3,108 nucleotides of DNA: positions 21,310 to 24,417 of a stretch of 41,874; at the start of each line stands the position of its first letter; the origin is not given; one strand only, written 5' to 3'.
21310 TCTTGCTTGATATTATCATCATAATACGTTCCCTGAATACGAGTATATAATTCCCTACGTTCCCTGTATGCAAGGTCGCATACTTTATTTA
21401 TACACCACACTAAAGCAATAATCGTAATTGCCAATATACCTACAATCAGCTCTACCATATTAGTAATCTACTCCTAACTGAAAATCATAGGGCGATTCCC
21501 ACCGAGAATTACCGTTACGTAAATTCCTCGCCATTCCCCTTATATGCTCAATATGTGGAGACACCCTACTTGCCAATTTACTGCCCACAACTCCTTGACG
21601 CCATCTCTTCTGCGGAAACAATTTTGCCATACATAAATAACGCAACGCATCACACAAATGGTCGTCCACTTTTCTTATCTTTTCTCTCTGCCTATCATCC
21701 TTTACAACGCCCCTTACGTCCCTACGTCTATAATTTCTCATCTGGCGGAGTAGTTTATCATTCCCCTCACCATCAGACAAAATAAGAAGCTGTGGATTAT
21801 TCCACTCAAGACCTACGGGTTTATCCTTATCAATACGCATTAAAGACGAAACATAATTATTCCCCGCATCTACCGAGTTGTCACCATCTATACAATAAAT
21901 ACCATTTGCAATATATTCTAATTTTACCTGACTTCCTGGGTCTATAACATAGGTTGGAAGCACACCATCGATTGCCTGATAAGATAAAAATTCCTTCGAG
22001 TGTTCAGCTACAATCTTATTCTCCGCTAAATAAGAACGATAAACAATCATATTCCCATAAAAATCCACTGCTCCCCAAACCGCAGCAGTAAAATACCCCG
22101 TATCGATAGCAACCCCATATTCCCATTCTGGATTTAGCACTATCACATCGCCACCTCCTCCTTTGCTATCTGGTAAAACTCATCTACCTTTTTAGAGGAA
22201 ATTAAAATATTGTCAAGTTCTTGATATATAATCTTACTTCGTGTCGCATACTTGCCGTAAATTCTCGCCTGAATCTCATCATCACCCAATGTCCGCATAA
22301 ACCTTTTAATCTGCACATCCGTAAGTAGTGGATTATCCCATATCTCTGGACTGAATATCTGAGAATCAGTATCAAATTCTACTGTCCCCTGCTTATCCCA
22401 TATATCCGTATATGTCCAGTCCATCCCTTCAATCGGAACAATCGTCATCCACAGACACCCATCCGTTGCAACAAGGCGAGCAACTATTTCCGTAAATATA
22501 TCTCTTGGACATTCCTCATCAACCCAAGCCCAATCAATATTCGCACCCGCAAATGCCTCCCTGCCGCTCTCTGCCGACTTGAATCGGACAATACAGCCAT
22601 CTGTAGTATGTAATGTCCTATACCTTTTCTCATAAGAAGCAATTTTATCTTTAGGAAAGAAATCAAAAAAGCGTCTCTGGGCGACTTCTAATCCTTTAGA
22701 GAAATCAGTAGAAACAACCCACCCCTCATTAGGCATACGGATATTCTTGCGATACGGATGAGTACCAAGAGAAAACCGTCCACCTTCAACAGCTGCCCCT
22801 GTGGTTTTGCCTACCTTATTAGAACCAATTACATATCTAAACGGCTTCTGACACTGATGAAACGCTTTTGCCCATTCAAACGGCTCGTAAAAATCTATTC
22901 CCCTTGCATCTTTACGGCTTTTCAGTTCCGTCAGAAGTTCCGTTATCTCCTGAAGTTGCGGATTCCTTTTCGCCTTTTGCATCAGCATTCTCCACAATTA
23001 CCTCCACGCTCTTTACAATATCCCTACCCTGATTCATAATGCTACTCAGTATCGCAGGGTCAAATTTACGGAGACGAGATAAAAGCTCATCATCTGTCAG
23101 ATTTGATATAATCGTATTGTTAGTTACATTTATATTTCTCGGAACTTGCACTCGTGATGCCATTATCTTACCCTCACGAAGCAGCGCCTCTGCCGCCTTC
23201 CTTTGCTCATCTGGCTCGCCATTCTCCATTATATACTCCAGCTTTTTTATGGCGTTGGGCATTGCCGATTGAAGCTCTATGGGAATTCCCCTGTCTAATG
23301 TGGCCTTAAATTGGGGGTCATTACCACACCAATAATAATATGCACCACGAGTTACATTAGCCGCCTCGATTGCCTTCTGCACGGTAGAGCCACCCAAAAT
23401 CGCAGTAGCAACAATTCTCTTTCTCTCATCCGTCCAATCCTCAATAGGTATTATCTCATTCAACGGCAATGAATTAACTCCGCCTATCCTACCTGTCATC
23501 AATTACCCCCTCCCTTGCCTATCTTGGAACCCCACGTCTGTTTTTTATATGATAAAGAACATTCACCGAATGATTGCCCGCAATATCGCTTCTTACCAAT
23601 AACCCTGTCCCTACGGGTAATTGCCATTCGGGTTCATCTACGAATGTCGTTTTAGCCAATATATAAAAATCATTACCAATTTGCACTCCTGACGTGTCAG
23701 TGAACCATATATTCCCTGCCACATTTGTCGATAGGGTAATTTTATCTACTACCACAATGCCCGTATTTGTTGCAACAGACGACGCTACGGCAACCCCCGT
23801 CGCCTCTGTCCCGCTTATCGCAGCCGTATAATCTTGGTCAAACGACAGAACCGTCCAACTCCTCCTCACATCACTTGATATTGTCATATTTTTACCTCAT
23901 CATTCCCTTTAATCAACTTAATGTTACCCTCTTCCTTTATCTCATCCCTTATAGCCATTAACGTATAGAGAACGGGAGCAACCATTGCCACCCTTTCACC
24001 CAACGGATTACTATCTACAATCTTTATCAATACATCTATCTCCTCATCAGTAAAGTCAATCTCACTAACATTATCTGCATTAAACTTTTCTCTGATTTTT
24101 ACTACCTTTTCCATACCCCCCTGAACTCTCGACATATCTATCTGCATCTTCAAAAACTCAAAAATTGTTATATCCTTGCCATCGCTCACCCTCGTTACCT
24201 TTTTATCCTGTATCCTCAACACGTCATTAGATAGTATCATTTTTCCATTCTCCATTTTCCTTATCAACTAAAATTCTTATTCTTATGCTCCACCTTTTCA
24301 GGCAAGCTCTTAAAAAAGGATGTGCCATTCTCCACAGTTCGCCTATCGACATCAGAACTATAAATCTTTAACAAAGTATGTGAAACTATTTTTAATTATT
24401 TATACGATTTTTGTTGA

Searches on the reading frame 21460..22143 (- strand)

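Call 52: search_protein_families(library=phrogs, proteins=[window:21460-22143:-], max_evalue=0.001)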
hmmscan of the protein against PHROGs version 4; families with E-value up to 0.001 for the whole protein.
window:21460-22143:- (227 aa): 1 family
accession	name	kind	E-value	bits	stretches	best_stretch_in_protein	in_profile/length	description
phrog_2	-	head and packaging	0.00036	20.4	1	4-188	477-605/807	terminase large subunit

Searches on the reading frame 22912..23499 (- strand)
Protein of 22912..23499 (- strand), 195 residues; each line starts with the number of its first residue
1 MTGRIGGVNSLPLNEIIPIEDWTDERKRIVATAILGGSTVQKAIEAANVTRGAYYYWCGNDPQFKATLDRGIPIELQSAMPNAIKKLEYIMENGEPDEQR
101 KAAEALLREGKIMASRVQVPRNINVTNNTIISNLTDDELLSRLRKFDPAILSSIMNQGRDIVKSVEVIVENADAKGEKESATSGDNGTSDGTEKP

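Call 52: search_protein_families(library=phrogs, proteins=[window:22912-23499:-], max_evalue=0.001)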
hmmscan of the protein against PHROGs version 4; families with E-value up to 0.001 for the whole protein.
window:22912-23499:- (195 aa): 1 family
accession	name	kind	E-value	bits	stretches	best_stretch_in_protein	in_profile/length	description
phrog_2538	-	head and packaging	1.7e-06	29.1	1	24-139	5-122/129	terminase small subunit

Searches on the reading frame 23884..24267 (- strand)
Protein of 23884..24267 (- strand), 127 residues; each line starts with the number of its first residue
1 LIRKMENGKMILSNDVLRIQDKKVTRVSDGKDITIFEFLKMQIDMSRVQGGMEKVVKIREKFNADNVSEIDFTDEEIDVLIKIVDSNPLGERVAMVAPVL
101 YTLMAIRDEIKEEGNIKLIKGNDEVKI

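Call 52: search_protein_families(library=phrogs, proteins=[window:23884-24264:-], max_evalue=0.001)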
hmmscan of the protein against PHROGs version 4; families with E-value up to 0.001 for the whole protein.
window:23884-24264:- (126 aa): 0 families

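Call 55: find_encoding_contigs(protein=window:23884-24267:-, flank=2500, max_places=10)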
Protein window:23884-24267:- (127 aa): no gene with exactly this product is on record in the collection.
